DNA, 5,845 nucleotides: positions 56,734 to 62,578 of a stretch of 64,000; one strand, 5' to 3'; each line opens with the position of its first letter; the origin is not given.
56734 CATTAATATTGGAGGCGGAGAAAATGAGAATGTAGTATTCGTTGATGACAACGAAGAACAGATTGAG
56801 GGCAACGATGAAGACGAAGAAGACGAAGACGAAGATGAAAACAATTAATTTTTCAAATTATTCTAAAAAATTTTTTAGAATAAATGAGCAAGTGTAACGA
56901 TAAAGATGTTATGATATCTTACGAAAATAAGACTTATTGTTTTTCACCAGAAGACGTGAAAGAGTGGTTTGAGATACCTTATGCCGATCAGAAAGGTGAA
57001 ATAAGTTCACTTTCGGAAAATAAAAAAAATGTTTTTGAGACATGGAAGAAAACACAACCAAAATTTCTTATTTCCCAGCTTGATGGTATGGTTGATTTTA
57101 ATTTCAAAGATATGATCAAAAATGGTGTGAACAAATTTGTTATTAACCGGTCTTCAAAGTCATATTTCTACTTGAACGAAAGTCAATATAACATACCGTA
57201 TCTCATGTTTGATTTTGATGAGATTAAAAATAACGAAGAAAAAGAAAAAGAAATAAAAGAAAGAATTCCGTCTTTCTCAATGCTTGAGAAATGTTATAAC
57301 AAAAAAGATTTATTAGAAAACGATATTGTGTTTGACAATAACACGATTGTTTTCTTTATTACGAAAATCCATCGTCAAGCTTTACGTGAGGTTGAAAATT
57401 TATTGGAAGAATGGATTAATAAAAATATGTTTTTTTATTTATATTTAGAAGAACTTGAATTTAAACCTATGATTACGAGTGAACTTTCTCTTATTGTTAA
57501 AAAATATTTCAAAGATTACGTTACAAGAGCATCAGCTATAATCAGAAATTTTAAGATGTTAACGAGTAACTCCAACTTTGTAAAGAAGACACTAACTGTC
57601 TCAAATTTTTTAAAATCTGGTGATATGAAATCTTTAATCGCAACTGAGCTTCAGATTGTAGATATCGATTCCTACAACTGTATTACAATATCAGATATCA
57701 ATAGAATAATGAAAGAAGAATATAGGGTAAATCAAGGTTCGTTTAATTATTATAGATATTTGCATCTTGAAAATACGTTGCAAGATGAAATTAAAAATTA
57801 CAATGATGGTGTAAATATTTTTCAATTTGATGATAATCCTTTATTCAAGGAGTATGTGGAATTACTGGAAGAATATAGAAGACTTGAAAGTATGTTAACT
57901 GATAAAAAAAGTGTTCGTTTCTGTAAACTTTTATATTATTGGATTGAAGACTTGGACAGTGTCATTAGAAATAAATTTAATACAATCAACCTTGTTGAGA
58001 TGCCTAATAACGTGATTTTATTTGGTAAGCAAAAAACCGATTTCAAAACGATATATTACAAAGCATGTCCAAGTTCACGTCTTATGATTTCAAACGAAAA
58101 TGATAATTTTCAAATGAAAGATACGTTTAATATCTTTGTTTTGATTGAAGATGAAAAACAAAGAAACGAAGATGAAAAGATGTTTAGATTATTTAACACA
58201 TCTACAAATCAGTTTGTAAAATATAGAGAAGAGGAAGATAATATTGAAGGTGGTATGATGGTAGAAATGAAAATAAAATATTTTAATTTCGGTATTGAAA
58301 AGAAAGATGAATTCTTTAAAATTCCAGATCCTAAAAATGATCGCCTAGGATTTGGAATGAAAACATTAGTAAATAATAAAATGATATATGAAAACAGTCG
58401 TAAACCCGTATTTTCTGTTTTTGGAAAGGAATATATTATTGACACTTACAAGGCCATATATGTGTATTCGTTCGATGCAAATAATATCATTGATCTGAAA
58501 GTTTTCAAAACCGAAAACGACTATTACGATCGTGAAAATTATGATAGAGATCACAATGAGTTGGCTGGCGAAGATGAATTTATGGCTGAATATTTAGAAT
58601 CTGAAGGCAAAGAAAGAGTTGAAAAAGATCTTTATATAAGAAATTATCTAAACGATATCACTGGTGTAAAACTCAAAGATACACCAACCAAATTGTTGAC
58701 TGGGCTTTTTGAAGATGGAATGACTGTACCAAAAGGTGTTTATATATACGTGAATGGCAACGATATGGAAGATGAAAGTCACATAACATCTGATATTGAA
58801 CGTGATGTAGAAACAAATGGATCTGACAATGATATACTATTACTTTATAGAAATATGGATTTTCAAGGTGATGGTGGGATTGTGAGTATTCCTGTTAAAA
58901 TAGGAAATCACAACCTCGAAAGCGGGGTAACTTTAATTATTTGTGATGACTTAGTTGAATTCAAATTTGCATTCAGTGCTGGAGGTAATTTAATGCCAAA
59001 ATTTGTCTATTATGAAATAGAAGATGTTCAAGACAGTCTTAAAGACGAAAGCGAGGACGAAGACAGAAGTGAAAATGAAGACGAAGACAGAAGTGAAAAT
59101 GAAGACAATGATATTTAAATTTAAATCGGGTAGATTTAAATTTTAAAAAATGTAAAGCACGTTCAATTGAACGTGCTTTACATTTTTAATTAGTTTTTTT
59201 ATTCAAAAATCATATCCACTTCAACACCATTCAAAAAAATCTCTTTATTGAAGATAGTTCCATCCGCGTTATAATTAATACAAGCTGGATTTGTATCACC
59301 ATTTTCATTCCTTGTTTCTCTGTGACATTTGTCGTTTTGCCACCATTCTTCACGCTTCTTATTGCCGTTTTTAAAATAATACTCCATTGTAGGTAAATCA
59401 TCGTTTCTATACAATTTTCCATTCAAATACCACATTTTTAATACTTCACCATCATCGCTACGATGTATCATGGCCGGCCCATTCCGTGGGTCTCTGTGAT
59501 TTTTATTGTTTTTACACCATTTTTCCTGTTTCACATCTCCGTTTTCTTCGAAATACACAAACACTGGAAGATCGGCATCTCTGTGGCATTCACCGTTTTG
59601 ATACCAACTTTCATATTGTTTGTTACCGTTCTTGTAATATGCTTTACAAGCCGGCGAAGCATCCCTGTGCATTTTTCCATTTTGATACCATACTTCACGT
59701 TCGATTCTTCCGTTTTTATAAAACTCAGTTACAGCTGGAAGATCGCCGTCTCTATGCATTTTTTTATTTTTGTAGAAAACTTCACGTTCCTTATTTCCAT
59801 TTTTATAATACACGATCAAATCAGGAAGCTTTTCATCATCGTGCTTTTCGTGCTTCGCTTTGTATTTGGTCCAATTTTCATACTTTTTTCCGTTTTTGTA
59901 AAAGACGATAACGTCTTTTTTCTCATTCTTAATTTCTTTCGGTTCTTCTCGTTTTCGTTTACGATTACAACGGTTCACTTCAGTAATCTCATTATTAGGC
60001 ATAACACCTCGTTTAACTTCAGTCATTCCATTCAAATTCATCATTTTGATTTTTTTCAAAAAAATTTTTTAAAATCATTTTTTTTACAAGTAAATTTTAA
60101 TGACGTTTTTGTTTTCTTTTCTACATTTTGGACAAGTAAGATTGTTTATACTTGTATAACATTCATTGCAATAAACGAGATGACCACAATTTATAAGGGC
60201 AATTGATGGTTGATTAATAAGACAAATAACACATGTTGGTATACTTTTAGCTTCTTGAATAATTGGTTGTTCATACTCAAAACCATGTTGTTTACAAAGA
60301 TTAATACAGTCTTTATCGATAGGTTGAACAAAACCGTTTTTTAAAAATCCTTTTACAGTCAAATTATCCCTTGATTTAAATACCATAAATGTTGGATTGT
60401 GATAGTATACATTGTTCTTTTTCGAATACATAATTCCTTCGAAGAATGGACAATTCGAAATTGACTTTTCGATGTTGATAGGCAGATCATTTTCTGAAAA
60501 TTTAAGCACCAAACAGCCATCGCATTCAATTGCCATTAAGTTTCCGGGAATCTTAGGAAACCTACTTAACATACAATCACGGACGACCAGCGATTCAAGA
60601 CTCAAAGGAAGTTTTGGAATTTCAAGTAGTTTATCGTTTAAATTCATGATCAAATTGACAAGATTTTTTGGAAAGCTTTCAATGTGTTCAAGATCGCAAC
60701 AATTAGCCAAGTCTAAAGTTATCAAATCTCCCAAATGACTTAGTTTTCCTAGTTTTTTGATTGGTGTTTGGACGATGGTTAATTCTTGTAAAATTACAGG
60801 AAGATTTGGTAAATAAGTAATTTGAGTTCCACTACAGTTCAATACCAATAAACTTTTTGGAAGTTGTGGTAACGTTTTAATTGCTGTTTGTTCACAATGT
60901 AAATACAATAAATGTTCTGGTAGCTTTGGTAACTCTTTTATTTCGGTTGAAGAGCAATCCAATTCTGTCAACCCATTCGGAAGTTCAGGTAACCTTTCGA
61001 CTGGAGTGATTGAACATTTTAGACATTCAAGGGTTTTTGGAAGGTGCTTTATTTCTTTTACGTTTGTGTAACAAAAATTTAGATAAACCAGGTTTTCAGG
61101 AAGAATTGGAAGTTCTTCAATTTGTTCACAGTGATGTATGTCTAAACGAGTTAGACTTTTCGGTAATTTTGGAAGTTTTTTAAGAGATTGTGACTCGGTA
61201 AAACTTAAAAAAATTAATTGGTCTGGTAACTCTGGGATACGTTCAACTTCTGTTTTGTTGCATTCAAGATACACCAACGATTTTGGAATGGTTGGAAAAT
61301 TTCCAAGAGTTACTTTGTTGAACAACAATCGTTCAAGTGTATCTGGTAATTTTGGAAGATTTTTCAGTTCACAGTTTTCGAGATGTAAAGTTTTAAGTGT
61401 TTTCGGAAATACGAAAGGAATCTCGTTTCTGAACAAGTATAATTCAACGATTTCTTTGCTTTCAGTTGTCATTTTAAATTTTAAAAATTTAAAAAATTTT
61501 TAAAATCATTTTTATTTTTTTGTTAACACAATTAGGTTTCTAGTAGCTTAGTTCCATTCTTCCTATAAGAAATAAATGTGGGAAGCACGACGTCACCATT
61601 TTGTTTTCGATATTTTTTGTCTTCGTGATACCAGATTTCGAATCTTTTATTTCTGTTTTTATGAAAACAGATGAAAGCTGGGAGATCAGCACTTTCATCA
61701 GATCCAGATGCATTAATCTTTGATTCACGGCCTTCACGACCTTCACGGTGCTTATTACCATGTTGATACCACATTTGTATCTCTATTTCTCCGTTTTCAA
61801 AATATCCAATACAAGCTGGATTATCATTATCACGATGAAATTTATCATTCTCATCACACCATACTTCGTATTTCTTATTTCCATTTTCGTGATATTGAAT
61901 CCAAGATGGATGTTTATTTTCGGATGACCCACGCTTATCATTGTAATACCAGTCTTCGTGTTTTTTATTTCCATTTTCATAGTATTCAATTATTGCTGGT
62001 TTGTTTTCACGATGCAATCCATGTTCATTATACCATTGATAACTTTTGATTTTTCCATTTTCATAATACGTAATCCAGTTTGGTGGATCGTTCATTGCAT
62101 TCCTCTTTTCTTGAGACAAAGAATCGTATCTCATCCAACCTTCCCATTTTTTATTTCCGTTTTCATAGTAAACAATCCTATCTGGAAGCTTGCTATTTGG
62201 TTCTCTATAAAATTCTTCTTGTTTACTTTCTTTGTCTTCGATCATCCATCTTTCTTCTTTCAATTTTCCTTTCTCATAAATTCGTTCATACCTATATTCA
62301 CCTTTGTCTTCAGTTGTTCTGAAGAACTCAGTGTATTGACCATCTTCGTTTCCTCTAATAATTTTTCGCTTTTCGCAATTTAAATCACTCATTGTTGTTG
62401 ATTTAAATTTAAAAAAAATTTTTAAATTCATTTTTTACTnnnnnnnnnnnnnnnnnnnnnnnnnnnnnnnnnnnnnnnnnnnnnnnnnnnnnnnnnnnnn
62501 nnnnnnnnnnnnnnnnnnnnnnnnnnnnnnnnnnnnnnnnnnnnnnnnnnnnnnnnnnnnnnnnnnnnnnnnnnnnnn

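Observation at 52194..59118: Three tandem ~750-aa paralogs of unknown function with poly-acidic C-terminal tails and palindromic upstream elements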

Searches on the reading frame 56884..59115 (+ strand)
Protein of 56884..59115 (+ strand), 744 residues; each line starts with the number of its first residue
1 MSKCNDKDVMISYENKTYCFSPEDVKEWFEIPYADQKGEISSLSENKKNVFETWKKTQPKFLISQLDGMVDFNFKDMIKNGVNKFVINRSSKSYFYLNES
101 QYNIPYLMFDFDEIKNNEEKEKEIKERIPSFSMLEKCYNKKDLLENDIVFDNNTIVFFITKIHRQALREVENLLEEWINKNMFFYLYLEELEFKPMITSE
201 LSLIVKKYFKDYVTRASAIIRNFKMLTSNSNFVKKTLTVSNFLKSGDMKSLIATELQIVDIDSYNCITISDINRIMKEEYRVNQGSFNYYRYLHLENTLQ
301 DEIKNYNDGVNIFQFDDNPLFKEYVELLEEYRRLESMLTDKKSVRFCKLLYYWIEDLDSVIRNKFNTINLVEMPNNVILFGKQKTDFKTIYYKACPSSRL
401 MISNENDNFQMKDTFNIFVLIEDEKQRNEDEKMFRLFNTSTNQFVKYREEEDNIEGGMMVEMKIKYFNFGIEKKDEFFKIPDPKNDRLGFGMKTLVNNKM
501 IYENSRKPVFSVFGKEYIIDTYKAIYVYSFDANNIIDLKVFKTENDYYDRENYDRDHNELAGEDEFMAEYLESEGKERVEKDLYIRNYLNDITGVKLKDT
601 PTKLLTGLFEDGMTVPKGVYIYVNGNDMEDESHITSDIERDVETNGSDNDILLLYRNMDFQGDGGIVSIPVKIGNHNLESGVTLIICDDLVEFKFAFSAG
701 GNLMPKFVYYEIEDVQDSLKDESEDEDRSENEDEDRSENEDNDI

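Call 4: search_protein_families(library=pfam, proteins=[window:56884-59115:+], max_evalue=1)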
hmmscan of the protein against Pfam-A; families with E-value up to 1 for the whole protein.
window:56884-59115:+ (744 aa): 0 families

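Call 8: list_cluster_members(proteins=[P0001, P0002, P0003, window:56884-59115:+])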
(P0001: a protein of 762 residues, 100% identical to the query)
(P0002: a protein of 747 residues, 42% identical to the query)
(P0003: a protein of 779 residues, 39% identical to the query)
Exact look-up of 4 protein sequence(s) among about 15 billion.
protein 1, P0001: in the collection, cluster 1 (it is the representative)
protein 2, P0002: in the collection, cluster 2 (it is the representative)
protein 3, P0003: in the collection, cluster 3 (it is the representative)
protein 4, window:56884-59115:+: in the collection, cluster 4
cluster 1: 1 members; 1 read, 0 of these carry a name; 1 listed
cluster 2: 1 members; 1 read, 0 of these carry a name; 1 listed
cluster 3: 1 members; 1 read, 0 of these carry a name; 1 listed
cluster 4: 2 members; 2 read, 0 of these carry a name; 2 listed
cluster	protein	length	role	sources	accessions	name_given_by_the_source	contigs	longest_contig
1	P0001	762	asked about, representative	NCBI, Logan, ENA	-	-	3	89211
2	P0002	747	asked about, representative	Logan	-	-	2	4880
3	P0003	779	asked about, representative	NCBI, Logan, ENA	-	-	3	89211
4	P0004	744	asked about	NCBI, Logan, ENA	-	-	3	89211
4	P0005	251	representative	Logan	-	-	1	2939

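Call 30: search_protein_families(library=phrogs, proteins=[window:56884-59115:+], max_evalue=1)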
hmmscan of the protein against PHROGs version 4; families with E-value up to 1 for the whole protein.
window:56884-59115:+ (744 aa): 0 families

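Call 78: search_protein_families(library=ncbifam, proteins=[window:56884-59115:+], max_evalue=1)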
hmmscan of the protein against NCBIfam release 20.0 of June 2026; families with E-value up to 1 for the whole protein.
window:56884-59115:+ (744 aa): 0 families

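Call 79: search_protein_families(library=padloc, proteins=[window:56884-59115:+], max_evalue=1)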
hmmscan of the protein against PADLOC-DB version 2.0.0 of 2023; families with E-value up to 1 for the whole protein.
window:56884-59115:+ (744 aa): 0 families

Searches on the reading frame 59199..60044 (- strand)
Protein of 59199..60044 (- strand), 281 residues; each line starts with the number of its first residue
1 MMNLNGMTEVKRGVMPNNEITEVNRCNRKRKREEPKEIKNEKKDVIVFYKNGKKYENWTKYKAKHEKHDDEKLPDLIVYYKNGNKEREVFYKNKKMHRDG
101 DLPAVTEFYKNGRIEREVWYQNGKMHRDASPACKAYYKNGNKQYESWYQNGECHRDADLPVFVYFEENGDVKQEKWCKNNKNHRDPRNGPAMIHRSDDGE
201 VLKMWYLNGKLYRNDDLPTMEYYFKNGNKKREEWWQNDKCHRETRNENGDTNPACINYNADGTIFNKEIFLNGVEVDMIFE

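Call 64: search_protein_families(library=pfam, proteins=[window:59199-60044:-], max_evalue=0.01)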
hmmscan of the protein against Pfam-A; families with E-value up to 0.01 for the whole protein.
window:59199-60044:- (281 aa): 2 families
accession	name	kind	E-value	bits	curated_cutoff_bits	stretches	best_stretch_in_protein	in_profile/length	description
PF07661.19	MORN_2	-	0.0056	17.2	29.6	0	78-93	7-22/22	MORN repeat variant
PF13096.11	CENP-P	-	0.0093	16.1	25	0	40-89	56-104/177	CENP-A-nucleosome distal (CAD) centromere subunit, CENP-P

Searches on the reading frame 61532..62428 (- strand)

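Call 64: search_protein_families(library=pfam, proteins=[window:61532-62428:-], max_evalue=0.01)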
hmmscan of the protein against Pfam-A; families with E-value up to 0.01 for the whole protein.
window:61532-62428:- (298 aa): 1 family
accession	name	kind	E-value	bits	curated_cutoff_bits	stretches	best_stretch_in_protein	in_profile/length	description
PF05047.22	L51_S25_CI-B8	-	0.00028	21.3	26.6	0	140-158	27-45/52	Mitochondrial ribosomal protein L51 / S25 / CI-B8 domain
